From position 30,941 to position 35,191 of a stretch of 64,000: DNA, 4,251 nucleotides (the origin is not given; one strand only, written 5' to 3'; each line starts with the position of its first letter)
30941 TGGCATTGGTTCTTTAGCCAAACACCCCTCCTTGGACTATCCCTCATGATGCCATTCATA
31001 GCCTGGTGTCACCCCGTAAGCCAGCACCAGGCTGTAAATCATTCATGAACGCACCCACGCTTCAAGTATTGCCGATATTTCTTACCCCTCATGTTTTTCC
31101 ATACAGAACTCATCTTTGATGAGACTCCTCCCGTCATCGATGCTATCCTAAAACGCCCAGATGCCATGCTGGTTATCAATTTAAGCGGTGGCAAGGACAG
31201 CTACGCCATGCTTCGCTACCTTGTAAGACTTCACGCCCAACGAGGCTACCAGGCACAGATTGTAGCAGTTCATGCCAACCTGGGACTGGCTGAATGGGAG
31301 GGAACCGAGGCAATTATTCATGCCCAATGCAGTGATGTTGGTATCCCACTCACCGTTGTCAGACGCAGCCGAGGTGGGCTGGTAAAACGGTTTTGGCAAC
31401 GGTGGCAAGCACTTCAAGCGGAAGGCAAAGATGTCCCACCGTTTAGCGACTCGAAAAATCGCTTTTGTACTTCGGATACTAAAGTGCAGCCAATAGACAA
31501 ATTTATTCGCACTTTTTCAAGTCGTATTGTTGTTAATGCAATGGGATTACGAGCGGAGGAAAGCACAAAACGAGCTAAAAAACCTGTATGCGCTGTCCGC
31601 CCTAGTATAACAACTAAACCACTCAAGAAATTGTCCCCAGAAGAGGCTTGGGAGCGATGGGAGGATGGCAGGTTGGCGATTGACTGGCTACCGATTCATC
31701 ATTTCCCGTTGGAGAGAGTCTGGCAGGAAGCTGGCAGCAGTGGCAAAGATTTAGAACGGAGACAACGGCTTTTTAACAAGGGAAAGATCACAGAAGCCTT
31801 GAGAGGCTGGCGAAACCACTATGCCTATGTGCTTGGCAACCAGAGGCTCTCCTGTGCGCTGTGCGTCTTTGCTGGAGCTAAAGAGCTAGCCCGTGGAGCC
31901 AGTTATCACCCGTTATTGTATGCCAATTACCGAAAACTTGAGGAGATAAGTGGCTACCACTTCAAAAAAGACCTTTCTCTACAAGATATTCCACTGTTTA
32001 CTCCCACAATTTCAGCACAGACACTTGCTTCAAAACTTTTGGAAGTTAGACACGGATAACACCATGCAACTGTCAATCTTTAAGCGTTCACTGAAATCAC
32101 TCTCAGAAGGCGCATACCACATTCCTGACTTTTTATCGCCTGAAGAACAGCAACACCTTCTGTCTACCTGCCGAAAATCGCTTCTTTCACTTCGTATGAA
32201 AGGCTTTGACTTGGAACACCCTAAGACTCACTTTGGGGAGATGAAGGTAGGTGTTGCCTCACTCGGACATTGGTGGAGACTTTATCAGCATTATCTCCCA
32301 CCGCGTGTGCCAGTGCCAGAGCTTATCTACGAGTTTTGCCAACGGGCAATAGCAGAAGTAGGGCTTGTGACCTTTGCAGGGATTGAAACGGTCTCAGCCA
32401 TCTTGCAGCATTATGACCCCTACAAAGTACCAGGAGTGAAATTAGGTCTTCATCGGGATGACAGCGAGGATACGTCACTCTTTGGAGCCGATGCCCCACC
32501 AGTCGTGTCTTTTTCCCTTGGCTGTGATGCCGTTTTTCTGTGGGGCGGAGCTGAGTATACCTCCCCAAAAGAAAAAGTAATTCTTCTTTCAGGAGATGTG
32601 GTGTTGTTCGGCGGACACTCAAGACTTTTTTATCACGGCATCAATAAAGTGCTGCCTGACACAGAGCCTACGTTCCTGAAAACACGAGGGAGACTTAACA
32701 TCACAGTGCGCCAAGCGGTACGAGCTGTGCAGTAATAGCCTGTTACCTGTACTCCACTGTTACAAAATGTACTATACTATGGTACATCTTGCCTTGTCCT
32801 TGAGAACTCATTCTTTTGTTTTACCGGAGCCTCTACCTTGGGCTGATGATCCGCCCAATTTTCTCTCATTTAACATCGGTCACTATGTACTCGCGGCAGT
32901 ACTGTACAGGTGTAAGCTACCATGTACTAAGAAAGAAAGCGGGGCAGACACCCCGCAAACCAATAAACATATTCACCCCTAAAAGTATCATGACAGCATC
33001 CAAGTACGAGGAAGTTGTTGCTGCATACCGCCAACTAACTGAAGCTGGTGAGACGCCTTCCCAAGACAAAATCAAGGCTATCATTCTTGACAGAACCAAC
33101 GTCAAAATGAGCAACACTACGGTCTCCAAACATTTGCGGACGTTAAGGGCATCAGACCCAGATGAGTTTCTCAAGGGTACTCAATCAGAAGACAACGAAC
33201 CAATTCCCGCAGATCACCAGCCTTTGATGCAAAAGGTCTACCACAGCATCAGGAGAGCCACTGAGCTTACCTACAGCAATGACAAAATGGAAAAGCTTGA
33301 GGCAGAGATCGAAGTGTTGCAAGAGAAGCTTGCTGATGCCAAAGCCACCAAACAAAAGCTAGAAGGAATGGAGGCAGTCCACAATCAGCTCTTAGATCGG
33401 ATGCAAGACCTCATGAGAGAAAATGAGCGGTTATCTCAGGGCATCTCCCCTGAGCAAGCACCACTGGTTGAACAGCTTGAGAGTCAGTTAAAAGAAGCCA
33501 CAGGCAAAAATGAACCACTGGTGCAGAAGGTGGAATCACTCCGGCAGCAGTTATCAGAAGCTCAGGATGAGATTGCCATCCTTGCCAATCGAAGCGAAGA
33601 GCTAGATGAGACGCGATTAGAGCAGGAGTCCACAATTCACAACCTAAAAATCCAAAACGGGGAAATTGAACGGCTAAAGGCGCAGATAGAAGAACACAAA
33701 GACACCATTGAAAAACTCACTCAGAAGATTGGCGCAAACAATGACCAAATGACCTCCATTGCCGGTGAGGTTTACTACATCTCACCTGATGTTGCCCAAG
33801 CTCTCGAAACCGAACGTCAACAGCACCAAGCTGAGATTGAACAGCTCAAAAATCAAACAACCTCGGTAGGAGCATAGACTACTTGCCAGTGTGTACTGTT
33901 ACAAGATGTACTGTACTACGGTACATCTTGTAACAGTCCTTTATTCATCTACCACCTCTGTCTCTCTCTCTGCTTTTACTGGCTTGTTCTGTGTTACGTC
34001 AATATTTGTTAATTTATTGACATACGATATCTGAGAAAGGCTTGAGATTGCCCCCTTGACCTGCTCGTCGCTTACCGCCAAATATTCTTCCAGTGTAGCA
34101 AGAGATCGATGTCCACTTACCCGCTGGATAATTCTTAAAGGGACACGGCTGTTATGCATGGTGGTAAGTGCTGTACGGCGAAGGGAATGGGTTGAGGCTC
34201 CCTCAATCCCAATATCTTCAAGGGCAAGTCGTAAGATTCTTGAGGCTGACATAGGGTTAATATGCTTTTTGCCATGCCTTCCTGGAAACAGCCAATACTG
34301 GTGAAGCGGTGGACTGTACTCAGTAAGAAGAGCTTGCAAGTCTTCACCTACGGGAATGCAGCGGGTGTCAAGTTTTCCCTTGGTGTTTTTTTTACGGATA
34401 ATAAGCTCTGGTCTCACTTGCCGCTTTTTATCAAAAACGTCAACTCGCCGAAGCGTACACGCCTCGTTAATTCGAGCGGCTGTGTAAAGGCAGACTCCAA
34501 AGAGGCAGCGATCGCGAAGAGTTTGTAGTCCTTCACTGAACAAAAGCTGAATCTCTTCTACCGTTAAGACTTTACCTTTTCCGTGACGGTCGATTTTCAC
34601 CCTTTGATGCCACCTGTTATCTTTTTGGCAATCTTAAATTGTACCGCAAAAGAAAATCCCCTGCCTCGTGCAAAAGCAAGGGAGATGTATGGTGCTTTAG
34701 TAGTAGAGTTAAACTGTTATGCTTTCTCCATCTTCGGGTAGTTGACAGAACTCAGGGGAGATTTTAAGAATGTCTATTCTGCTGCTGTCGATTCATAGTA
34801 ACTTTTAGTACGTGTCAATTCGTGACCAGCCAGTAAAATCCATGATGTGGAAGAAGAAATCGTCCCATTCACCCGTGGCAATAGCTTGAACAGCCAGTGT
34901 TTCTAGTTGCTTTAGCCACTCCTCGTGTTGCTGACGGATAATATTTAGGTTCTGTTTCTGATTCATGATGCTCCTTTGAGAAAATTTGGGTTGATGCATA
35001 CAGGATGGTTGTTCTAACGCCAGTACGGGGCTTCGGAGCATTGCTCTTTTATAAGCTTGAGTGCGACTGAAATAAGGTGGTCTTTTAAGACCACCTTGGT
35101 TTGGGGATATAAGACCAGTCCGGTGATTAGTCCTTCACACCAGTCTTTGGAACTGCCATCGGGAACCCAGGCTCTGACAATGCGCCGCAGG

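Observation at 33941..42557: Sixteen-gene, translationally coupled operon of mostly unknown function: ParMR, then a membrane ATPase, ending in a short tyrosine recombinase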

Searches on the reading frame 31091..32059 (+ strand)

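Call 9: search_protein_families(library=pfam, max_evalue=0.001, proteins=[window:31091-32059:+])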
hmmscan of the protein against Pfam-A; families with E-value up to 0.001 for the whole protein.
window:31091-32059:+ (322 aa): 2 families
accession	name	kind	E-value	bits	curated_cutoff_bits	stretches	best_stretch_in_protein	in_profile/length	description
PF01507.26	PAPS_reduct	-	7.9e-09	36.2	22.5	1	27-212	2-147/175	Phosphoadenosine phosphosulfate reductase domain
PF01171.26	ATP_bind_3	-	6.9e-06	26.3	27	1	27-91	2-65/182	PP-loop family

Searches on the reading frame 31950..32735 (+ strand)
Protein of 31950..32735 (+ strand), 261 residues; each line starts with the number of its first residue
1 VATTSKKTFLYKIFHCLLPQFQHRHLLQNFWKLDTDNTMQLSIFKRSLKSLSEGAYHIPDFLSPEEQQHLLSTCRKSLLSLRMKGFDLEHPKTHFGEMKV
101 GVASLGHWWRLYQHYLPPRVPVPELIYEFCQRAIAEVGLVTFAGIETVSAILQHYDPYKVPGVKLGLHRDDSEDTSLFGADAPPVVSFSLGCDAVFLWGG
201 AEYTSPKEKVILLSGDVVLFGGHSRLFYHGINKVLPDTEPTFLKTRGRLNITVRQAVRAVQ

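Call 111: search_protein_families(library=pfam, max_evalue=0.001, proteins=[window:31950-32735:+])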
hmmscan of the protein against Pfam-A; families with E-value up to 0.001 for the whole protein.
window:31950-32735:+ (261 aa): 1 family
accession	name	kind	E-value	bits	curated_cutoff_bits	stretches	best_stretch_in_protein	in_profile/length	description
PF13532.12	2OG-FeII_Oxy_2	-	2.3e-30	106.7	31.2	1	54-254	1-194/194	2OG-Fe(II) oxygenase superfamily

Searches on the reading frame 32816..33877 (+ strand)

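Call 9: search_protein_families(library=pfam, max_evalue=0.001, proteins=[window:32816-33877:+])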
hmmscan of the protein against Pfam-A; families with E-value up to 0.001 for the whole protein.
window:32816-33877:+ (353 aa): 2 families
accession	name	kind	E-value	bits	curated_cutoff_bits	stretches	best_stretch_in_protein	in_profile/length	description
PF11740.13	KfrA_N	-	1.1e-07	33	26.1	1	64-183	2-110/113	Plasmid replication region DNA-binding N-term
PF07544.18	Med9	-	0.00017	22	26.9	1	136-208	4-71/80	RNA polymerase II transcription mediator complex subunit 9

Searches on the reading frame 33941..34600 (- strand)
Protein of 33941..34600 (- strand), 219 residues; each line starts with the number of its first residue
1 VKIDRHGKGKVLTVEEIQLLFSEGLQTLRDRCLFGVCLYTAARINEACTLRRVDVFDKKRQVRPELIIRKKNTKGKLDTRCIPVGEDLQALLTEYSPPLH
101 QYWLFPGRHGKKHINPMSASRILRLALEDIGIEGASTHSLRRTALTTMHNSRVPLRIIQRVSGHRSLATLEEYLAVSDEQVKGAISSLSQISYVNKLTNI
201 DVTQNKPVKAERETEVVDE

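Call 4: search_protein_families(library=pfam, max_evalue=0.1, proteins=[window:33941-34600:-])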
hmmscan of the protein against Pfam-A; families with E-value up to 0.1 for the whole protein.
window:33941-34600:- (219 aa): 1 family
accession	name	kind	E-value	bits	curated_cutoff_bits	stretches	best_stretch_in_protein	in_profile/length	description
PF00589.27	Phage_integrase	-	1.5e-22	80.6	27.1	1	11-179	2-171/172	Phage integrase family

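Call 7: search_protein_families(library=phrogs, max_evalue=0.01, proteins=[window:33941-34600:-])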
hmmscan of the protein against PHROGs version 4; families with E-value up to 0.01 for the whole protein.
window:33941-34600:- (219 aa): 5 families
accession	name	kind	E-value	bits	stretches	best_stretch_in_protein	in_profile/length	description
phrog_216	-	integration and excision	3.1e-34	119.4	1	6-195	50-245/301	integrase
phrog_1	-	integration and excision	1.3e-32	114.9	1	8-201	268-460/611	integrase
phrog_7685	-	integration and excision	1.1e-05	26.1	1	133-191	179-238/240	integrase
phrog_7269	-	integration and excision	0.00011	23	1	118-187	12-80/89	integrase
phrog_9208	-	integration and excision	0.0015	19.4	1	134-191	187-239/241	integrase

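Call 8: search_protein_families(library=ncbifam, max_evalue=0.01, proteins=[window:33941-34600:-])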
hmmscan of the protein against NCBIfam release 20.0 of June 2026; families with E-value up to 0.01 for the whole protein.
window:33941-34600:- (219 aa): 9 families
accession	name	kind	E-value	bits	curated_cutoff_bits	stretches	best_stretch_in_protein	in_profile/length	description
NF040815.2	recomb_XerA_Arch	equivalog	9.1e-19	68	220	1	9-183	94-261/263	site-specific tyrosine recombinase/integron integrase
TIGR02224.1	recomb_XerC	equivalog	5.2e-16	58.9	335.15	1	14-182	109-283/295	tyrosine recombinase XerC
TIGR02225.1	recomb_XerD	equivalog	1e-14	54.6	329.6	1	10-185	102-283/290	site-specific tyrosine recombinase XerD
NF001399.0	PRK00283.1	subfamily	2.4e-10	40.1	279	1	10-184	112-291/300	tyrosine recombinase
NF002331.0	PRK01287.1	subfamily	1.2e-09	37.7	371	1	9-181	139-317/365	site-specific tyrosine recombinase XerC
TIGR02249.1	integrase_gron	subfamily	3.6e-07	29.8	265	1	107-190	230-314/315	integron integrase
NF007370.0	PRK09870.1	subfamily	9.7e-06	25.3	221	1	8-175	9-178/200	tyrosine-type DNA invertase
NF003462.0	PRK05084.1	equivalog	0.00011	21.1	267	1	28-189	195-357/360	tyrosine recombinase XerS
NF011946.0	PRK15417.1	equivalog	0.0024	17.1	435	0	111-191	249-330/337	integron integrase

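Call 63: search_protein_families(library=padloc, max_evalue=0.01, proteins=[window:33941-34600:-])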
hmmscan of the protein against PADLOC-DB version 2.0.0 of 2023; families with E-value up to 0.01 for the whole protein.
window:33941-34600:- (219 aa): 0 families

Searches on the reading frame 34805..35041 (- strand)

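Call 4: search_protein_families(library=pfam, max_evalue=0.1, proteins=[window:34805-35041:-])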
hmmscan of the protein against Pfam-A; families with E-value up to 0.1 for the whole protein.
window:34805-35041:- (78 aa): 1 family
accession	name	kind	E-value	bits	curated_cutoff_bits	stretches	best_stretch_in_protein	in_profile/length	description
PF04803.17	Cor1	-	0.0014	19.3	32.1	1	15-50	73-108/132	Cor1/Xlr/Xmr conserved region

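Call 48: search_protein_families(library=ncbifam, max_evalue=0.1, proteins=[window:34805-35041:-])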
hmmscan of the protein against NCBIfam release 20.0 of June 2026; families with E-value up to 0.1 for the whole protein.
window:34805-35041:- (78 aa): 1 family
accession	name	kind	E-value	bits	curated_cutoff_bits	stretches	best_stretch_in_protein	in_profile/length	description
TIGR03299.1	LGT_TIGR03299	subfamily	0.078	12.2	110.7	1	15-67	178-229/312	phage/plasmid-like protein TIGR03299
